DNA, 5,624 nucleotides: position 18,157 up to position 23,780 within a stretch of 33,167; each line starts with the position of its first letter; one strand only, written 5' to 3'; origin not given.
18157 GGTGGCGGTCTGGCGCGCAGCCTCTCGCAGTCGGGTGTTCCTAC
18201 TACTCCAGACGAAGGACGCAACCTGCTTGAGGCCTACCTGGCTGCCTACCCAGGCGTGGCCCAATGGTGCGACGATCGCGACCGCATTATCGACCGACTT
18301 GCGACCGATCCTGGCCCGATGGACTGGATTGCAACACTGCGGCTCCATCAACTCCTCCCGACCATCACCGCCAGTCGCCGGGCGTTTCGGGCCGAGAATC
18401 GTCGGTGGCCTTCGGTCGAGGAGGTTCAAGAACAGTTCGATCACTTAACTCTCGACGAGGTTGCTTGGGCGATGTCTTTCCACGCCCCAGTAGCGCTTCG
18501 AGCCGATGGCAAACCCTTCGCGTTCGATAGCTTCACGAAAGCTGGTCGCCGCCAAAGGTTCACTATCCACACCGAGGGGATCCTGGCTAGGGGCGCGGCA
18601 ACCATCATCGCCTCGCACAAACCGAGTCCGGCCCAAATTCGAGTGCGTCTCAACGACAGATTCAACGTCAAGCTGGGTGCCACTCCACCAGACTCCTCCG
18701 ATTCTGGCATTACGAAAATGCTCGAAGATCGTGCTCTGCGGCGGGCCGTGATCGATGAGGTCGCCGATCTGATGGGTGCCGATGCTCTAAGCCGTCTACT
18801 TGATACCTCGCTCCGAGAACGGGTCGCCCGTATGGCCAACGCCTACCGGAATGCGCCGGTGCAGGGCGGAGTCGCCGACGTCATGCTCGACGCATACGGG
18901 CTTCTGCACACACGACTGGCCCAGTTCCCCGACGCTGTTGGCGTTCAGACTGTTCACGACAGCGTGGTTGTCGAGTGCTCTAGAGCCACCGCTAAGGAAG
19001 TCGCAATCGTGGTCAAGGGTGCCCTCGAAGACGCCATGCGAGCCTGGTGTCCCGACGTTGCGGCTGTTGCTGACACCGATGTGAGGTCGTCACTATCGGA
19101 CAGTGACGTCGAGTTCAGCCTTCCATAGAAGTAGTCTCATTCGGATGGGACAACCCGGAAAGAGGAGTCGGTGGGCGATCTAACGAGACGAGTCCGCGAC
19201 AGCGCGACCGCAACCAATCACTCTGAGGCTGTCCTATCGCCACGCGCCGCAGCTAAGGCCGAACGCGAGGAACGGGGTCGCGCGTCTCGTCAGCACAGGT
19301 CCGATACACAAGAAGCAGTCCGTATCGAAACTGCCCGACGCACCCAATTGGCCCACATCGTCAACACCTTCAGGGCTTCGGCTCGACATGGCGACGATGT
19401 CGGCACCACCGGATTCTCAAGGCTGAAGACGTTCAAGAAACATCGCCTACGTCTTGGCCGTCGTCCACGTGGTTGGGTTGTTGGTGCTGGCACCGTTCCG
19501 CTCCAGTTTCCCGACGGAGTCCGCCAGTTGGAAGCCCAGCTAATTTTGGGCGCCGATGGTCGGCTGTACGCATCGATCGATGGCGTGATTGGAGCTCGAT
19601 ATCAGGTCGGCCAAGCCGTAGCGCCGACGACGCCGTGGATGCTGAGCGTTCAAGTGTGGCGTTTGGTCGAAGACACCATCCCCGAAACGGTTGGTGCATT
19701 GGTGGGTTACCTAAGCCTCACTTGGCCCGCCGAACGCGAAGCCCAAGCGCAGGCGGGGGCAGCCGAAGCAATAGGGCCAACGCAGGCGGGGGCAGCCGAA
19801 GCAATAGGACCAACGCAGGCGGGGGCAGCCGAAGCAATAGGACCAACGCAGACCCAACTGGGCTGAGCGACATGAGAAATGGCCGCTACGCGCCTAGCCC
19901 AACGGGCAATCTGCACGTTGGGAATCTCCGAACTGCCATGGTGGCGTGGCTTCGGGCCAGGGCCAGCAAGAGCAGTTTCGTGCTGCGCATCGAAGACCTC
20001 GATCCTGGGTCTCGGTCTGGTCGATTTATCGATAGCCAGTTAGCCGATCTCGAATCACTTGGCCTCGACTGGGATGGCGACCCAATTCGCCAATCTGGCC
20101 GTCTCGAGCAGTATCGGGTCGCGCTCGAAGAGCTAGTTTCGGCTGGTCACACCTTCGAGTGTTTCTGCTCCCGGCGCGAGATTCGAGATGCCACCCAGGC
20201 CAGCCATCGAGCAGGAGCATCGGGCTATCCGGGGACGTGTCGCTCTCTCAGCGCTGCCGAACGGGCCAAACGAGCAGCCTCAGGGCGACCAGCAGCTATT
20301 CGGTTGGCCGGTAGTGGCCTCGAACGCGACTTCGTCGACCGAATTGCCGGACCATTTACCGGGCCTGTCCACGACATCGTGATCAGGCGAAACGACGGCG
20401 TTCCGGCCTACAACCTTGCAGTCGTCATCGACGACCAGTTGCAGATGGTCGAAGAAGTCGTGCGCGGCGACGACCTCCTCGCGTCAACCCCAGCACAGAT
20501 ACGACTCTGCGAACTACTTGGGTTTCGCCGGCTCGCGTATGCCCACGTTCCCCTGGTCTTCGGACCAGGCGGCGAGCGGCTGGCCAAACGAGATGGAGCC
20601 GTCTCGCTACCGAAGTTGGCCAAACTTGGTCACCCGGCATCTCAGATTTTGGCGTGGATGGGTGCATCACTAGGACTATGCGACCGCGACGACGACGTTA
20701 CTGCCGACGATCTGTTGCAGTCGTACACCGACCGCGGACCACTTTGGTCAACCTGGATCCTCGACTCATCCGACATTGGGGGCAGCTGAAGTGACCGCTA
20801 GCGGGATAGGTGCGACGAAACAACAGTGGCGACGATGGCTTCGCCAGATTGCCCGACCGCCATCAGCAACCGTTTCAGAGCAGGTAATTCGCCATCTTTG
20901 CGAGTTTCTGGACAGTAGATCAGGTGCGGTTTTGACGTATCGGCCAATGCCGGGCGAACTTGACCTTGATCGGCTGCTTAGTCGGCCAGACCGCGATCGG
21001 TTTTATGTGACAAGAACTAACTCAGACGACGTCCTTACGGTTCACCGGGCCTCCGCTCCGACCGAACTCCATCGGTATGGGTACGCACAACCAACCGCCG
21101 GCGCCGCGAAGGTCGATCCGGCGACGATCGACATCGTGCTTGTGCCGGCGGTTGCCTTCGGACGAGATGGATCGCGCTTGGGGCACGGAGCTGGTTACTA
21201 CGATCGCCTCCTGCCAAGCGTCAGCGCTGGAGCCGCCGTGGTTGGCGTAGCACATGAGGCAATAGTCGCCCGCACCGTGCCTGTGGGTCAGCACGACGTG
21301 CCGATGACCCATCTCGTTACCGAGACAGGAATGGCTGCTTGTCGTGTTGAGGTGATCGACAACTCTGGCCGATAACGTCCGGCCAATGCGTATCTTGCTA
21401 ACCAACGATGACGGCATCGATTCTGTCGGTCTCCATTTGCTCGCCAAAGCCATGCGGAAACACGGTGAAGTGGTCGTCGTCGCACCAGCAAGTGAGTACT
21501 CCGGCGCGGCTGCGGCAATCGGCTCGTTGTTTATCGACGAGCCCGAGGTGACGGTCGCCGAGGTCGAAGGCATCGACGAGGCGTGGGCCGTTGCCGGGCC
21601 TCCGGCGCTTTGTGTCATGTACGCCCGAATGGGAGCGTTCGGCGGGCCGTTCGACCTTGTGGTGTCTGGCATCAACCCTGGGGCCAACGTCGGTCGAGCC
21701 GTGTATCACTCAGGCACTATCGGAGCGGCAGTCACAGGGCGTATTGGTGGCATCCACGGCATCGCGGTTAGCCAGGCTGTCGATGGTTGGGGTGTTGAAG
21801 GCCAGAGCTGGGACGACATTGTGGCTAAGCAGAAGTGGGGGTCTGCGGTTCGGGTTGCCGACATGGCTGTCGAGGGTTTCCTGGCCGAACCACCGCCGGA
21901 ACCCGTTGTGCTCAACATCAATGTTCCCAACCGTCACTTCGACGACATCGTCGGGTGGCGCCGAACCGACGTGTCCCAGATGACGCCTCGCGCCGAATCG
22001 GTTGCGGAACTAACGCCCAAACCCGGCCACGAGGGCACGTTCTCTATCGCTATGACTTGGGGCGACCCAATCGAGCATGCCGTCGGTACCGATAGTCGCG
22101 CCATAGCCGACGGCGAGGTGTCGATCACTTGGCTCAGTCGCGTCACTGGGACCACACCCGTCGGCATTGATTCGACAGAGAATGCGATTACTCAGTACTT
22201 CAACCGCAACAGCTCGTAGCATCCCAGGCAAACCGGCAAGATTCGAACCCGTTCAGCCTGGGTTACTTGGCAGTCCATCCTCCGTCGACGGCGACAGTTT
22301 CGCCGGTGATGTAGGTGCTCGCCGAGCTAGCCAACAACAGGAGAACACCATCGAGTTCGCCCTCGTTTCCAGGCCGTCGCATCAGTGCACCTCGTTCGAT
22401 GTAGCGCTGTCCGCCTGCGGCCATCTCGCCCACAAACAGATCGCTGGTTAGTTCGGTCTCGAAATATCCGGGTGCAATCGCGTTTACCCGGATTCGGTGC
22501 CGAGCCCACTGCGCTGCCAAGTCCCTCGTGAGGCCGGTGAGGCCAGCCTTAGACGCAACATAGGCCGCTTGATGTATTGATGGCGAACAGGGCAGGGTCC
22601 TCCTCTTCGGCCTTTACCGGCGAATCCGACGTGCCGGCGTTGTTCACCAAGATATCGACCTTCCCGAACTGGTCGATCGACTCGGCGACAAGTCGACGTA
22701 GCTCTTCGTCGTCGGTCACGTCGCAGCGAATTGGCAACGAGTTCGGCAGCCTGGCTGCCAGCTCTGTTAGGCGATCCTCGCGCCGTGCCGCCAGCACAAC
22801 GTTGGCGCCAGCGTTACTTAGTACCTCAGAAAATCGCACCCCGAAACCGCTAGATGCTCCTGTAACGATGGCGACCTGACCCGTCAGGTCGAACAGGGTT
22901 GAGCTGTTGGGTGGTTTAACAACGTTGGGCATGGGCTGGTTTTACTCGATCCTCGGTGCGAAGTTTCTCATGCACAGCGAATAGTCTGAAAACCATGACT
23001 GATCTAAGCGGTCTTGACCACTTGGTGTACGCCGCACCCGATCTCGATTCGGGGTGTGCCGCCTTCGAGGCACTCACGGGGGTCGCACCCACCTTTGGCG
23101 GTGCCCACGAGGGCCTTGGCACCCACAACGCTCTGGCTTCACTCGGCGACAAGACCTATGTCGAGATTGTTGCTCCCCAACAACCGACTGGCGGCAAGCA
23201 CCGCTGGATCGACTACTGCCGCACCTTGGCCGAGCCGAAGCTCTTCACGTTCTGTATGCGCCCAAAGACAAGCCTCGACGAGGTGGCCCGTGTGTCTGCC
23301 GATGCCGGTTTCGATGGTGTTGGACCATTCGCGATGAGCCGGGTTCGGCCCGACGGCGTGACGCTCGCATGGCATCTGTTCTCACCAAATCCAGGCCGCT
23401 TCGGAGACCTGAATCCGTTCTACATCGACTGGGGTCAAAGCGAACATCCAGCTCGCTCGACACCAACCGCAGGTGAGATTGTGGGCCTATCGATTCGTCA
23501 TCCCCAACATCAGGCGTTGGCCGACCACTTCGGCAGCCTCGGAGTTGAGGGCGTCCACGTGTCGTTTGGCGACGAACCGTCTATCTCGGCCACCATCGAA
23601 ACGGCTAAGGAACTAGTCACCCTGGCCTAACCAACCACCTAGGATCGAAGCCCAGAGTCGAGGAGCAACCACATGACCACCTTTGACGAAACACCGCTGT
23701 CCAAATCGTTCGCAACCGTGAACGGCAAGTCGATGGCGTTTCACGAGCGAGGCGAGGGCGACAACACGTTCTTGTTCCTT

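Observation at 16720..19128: Atypical family-A DNA polymerase: proofreading exonuclease plus polymerase, no 5' nuclease, ~170-aa insertion between motifs B and C, and motif C HDE->HDS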

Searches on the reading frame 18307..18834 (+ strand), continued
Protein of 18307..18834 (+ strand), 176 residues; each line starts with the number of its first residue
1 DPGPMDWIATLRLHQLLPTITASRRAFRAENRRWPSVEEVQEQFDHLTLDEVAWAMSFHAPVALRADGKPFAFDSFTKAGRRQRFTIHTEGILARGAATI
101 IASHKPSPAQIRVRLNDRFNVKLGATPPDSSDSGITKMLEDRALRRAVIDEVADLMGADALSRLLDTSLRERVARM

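Call 73: find_encoding_contigs(protein=P0208, flank=10000, max_places=1)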
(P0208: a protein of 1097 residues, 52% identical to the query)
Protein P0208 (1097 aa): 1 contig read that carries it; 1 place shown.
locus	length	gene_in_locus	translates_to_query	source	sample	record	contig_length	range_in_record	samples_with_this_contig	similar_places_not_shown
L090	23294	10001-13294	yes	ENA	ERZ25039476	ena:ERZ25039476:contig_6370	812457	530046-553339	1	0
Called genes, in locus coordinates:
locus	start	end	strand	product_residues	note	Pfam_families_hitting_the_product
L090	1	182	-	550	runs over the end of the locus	-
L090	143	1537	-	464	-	-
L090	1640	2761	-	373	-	-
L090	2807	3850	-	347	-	-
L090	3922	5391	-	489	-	-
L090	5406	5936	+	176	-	PF04686:SsgA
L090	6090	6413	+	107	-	PF00085:Thioredoxin, PF13899:Thioredoxin_7 (faint), PF14595:Thioredoxin_9 (weak), PF13098:Thioredoxin_2, PF13905:Thioredoxin_8 (faint)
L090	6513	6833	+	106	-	-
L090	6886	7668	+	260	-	PF13191:AAA_16 (faint), PF00005:ABC_tran, PF13304:AAA_21 (faint)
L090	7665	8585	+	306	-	PF18075:FtsX_ECD, PF02687:FtsX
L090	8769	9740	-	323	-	-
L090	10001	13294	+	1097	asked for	PF01612:DNA_pol_A_exo1 (weak), PF00476:DNA_pol_A, PF04539:Sigma70_r3 (faint), PF00476:DNA_pol_A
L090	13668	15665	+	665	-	-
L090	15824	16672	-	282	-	-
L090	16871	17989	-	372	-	-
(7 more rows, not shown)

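Call 79: find_related_loci(query=A2, collection=viral_contigs, flank=10000)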
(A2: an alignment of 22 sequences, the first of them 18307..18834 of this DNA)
Query A2 (176 aa) in viral_contigs; peptide patterns used: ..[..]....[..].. (x = any residue, [..] = any of these).
No stretch of DNA in the collection matches any of the patterns.

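Call 88: list_cluster_members(proteins=[P0131, P0132, P0134, P0135, P0138, P0139, P0142, P0143, P0146, P0147])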
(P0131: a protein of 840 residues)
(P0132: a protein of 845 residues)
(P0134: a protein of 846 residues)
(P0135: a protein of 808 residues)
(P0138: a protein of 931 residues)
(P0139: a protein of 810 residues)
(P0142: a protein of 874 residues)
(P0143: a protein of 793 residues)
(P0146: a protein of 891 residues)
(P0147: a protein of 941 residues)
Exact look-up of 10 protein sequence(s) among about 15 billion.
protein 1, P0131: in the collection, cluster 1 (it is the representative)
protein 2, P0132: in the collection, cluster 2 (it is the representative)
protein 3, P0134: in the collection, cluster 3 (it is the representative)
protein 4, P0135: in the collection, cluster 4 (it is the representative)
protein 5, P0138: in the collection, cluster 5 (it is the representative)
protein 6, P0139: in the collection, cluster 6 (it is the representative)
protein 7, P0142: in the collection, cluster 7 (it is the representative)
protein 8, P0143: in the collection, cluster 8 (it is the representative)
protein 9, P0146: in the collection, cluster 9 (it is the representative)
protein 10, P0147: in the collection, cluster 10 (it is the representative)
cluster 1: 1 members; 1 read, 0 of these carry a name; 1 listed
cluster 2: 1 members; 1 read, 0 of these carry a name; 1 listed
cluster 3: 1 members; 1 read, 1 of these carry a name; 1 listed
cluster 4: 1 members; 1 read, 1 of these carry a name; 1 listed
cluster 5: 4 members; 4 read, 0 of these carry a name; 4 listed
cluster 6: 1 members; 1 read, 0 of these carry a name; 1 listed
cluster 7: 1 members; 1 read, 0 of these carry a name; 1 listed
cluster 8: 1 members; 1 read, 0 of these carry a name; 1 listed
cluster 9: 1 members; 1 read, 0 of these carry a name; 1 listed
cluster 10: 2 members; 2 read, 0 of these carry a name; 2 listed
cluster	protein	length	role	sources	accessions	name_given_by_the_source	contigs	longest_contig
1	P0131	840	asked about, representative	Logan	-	-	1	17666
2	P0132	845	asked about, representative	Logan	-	-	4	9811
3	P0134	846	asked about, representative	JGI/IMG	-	hypothetical protein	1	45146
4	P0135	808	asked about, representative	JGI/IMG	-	DNA polymerase I-like protein with 3'-5' exonuclease and polymerase domains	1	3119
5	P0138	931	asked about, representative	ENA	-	-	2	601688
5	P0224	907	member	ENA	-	-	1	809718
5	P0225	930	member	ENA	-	-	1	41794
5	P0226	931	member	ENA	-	-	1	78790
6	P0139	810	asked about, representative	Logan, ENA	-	-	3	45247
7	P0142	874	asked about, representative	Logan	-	-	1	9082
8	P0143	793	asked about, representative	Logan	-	-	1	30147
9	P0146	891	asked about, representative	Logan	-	-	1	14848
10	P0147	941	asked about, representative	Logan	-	-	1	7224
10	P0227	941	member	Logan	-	-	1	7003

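Call 89: list_cluster_members(proteins=[P0151, P0152, P0160, P0166, P0175, P0133, P0145, P0148, P0144, P0140])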
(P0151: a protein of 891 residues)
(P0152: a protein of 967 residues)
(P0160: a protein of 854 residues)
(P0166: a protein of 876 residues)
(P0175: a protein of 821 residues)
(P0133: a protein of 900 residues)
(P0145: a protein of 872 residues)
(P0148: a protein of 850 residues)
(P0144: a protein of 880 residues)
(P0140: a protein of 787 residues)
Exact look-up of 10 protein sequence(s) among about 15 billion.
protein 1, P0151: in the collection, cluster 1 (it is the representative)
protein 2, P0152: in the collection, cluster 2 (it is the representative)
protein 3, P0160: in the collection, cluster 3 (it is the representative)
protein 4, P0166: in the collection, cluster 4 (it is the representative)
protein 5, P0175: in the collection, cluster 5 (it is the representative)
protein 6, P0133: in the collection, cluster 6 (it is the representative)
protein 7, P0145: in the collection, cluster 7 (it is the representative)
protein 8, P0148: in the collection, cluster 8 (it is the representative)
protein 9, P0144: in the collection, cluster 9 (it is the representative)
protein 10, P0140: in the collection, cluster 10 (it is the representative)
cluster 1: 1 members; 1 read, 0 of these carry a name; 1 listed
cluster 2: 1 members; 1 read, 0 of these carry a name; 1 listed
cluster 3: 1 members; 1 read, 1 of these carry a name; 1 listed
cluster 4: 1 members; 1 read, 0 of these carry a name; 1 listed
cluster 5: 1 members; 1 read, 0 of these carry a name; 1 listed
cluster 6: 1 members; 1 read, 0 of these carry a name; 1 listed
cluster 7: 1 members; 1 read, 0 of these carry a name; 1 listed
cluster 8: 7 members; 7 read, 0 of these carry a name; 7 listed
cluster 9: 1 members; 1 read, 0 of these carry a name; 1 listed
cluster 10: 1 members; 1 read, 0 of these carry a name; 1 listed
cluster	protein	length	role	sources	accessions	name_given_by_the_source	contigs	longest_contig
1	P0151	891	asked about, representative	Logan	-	-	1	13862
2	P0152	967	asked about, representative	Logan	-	-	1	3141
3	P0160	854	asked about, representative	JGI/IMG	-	DNA polymerase I-like protein with 3'-5' exonuclease and polymerase domains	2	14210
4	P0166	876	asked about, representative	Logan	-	-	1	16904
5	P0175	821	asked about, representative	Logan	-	-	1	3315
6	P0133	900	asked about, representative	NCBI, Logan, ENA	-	-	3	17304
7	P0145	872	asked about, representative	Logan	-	-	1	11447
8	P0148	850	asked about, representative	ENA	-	-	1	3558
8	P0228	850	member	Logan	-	-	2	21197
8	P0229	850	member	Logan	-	-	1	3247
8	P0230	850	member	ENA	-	-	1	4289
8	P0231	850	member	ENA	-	-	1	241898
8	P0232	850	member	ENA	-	-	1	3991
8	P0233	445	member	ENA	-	-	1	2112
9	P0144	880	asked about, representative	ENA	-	-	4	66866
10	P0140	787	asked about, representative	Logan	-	-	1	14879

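Call 90: find_encoding_contigs(protein=P0138, flank=10000, max_places=1)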
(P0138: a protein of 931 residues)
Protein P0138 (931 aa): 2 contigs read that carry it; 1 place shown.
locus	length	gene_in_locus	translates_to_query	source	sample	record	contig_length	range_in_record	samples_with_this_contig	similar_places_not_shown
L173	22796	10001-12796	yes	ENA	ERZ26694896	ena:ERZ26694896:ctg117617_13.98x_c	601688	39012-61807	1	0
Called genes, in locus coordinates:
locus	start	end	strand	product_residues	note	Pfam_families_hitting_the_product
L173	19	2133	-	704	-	PF22745:Nlig-Ia, PF01653:DNA_ligase_aden, PF03120:OB_DNA_ligase, PF03119:DNA_ligase_ZBD (weak), PF14520:HHH_5 (faint), PF12826:HHH_2, PF00533:BRCT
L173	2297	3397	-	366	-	PF02739:5_3_exonuc_N, PF01367:5_3_exonuc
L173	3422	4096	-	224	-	-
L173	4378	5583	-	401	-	PF01807:Zn_ribbon_DnaG (faint), PF13662:Toprim_4 (weak), PF13155:Toprim_2 (weak)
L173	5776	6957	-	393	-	PF01966:HD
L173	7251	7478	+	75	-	-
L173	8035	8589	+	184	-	-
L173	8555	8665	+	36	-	-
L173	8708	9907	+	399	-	-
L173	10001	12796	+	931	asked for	PF01612:DNA_pol_A_exo1, PF00476:DNA_pol_A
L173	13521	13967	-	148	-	-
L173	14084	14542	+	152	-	PF22091:DUF6941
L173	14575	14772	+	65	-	-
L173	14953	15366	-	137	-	-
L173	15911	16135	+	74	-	-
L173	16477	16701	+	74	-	-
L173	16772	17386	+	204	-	-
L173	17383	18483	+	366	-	-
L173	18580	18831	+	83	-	-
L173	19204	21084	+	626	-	PF13481:AAA_25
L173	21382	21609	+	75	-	-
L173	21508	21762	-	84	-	-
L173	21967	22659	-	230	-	-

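Call 91: find_encoding_contigs(protein=P0231, flank=10000, max_places=1)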
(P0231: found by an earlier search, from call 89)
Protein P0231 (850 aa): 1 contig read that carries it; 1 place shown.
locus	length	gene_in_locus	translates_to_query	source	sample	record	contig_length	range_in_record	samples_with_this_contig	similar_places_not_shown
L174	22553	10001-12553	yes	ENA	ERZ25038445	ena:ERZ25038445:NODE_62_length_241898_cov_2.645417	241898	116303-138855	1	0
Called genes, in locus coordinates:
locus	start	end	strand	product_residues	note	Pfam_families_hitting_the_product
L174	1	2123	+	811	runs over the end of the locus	PF07517:SecA_DEAD, PF00270:DEAD (weak), PF01043:SecA_PP_bind, PF21090:P-loop_SecA, PF07516:SecA_SW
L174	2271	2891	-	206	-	-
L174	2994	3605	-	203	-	-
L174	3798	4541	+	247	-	PF00226:DnaJ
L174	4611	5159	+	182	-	-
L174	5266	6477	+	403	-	-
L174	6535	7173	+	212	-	-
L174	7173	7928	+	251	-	-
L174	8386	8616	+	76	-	-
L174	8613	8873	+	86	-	-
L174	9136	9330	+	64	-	-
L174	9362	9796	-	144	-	-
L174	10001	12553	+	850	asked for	PF01612:DNA_pol_A_exo1, PF00476:DNA_pol_A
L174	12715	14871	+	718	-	PF07963:N_methyl (weak), PF25390:WD40_RLD, PF13540:RCC1_2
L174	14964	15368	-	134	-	-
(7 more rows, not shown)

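Call 99: find_related_loci(query=A3, collection=viral_contigs, flank=10000)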
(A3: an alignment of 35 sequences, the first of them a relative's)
Query A3 (931 aa) in viral_contigs; peptide patterns used: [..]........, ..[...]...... (x = any residue, [..] = any of these).
508 stretches matched a pattern; 470 encode a relative of the query (tblastn E <= 1e-3); the best 80 are kept; 80 distinct loci.
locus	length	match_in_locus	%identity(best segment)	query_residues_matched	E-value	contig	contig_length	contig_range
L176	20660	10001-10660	30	350-614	9e-28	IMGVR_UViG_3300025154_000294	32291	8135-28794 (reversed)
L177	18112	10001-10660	30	350-614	9e-28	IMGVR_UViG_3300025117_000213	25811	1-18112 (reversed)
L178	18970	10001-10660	30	350-614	9e-28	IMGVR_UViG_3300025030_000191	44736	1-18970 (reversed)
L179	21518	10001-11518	26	138-878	3e-26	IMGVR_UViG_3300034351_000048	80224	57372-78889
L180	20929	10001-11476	27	135-878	2e-26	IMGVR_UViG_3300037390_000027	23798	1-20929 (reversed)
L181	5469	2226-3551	25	138-632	1e-25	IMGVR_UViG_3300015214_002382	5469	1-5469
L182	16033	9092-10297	26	123-577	1e-24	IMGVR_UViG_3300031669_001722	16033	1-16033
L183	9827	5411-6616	26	123-577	1e-24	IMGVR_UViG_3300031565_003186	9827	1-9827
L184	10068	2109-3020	27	229-587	4e-24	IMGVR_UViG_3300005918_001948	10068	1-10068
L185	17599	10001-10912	27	229-587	4e-24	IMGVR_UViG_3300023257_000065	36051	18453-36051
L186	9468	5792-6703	27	229-587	4e-24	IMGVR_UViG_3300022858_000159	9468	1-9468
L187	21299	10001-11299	26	214-879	8e-24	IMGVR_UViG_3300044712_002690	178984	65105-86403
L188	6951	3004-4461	25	30-576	1e-22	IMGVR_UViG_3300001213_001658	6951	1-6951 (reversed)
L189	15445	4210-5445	25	109-576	2e-22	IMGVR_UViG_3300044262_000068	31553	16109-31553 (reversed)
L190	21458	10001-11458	25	30-576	1e-22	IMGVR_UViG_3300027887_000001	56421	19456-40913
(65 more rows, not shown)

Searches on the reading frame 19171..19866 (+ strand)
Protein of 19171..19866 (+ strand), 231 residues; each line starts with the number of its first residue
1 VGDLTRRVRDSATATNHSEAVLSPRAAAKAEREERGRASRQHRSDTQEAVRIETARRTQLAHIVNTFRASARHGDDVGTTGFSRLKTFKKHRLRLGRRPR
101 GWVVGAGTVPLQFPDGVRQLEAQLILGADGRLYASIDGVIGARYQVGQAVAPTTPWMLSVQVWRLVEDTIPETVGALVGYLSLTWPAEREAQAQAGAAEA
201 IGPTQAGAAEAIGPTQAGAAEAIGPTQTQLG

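Call 25: search_protein_families(library=pfam, proteins=[window:19171-19866:+], max_evalue=0.00001)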
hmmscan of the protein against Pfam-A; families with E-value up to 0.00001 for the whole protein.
window:19171-19866:+ (231 aa): 0 families

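Call 69: search_protein_families(library=padloc, proteins=[window:19171-19866:+], max_evalue=0.001)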
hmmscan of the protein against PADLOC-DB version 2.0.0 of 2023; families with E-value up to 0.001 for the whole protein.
window:19171-19866:+ (231 aa): 0 families

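Call 70: search_protein_families(library=pfam, proteins=[window:19171-19866:+], max_evalue=0.1)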
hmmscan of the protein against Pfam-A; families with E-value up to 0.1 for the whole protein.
window:19171-19866:+ (231 aa): 0 families

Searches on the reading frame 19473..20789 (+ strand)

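Call 24: search_protein_families(library=pfam, proteins=[window:19473-20789:+], max_evalue=0.00001)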
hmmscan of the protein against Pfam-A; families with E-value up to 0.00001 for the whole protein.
window:19473-20789:+ (438 aa): 1 family
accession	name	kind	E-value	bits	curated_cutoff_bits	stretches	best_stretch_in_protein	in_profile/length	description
PF00749.27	tRNA-synt_1c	-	3.2e-53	181.1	23.4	1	138-390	5-266/314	tRNA synthetases class I (E and Q), catalytic domain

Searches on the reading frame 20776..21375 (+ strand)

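Call 25: search_protein_families(library=pfam, proteins=[window:20776-21375:+], max_evalue=0.00001)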
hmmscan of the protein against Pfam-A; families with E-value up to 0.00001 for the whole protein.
window:20776-21375:+ (199 aa): 1 family
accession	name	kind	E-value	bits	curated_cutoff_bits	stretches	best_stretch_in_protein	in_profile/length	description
PF01812.26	5-FTHF_cyc-lig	-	1.1e-26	94.3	27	1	17-183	7-186/186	5-formyltetrahydrofolate cyclo-ligase family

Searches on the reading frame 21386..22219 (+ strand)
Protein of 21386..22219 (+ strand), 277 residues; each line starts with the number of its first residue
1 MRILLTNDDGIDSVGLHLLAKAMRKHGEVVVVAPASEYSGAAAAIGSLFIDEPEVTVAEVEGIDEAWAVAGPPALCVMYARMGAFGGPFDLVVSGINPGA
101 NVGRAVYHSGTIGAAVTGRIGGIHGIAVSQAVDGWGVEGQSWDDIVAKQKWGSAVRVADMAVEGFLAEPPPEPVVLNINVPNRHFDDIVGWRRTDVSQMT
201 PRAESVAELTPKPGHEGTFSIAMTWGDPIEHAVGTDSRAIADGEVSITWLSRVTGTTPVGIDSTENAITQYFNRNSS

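Call 25: search_protein_families(library=pfam, proteins=[window:21386-22219:+], max_evalue=0.00001)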
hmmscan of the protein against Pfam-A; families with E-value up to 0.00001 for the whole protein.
window:21386-22219:+ (277 aa): 1 family
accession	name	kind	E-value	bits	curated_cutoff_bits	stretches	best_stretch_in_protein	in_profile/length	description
PF01975.23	SurE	-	1.6e-43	149.2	22.1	1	3-198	1-184/189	Survival protein SurE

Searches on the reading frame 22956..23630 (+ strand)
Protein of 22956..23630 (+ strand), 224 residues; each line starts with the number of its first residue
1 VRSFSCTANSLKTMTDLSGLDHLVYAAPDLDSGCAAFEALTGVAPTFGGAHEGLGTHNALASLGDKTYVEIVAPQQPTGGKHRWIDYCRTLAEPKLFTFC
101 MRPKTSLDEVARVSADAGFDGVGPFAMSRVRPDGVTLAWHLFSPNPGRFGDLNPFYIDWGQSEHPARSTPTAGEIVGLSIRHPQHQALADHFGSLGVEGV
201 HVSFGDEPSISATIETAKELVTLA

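Call 25: search_protein_families(library=pfam, proteins=[window:22956-23630:+], max_evalue=0.00001)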
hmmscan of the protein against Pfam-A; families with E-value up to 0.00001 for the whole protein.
window:22956-23630:+ (224 aa): 1 family
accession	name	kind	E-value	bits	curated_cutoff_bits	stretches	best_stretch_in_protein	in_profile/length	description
PF13468.12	Glyoxalase_3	-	4.8e-34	118.4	25.1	1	20-192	1-172/176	Glyoxalase-like domain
